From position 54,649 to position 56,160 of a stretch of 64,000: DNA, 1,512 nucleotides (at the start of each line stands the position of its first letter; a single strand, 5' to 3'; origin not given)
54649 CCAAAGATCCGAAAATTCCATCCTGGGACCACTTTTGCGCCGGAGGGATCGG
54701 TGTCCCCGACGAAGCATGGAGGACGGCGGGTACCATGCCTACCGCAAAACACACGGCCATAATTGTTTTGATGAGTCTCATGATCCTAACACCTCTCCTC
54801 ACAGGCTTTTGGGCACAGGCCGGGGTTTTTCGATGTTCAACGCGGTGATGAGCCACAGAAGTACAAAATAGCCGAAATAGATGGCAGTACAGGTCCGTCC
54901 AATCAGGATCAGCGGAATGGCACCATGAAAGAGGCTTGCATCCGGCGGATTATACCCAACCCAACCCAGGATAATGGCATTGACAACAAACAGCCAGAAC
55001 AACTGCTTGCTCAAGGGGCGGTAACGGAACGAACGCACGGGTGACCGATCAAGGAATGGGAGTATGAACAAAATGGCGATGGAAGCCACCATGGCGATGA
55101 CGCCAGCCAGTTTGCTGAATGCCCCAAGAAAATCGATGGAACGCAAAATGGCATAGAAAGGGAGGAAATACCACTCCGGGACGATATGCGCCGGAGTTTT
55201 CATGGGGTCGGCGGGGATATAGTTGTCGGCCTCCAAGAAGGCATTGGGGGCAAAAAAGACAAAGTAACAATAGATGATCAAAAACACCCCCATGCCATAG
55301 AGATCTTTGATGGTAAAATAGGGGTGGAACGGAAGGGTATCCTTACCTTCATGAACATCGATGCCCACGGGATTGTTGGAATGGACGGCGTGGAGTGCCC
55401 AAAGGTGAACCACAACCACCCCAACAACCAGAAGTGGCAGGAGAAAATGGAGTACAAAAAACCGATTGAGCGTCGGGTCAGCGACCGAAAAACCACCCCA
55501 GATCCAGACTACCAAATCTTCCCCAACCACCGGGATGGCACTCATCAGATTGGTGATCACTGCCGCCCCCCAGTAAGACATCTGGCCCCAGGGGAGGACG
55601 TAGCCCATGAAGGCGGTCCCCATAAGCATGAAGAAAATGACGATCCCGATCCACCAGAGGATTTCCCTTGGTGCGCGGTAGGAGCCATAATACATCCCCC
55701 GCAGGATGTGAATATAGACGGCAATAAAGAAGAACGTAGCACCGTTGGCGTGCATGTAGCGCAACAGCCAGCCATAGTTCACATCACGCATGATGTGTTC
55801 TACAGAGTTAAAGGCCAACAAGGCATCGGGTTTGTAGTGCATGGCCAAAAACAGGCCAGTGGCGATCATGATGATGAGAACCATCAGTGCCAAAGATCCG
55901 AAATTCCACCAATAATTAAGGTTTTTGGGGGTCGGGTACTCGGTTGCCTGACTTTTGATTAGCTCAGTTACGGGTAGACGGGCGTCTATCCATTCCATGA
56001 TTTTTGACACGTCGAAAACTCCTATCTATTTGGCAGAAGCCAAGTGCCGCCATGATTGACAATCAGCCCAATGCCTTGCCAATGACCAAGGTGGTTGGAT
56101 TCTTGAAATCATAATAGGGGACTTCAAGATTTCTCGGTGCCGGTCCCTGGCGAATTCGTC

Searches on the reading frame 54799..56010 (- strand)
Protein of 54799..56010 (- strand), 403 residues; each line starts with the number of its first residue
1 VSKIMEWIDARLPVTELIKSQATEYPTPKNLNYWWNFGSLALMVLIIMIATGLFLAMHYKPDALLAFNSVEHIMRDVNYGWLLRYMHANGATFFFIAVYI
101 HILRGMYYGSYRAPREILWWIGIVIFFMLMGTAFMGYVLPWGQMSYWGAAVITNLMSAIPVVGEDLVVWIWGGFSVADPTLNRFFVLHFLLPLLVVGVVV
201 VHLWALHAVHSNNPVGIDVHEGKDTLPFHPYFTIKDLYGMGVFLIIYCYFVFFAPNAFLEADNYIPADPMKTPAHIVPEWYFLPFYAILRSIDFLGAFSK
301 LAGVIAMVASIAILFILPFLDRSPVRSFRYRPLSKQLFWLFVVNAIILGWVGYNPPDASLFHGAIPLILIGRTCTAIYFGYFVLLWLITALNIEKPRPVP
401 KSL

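Call 61: search_protein_families(library=pfam, proteins=[window:54799-56010:-], max_evalue=0.00001)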
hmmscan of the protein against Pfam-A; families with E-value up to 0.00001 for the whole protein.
window:54799-56010:- (403 aa): 3 families
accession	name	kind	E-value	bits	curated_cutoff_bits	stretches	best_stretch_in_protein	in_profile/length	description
PF00033.24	Cytochrome_B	-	3.3e-75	252.5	27.2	1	23-208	2-187/189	Cytochrome b/b6/petB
PF13631.11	Cytochrom_B_N_2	-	2.5e-45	154.9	27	1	93-258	2-166/169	Cytochrome b(N-terminal)/b6/petB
PF00032.22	Cytochrom_B_C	-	2.6e-39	134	20.7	1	266-379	1-102/102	Cytochrome b(C-terminal)/b6/petD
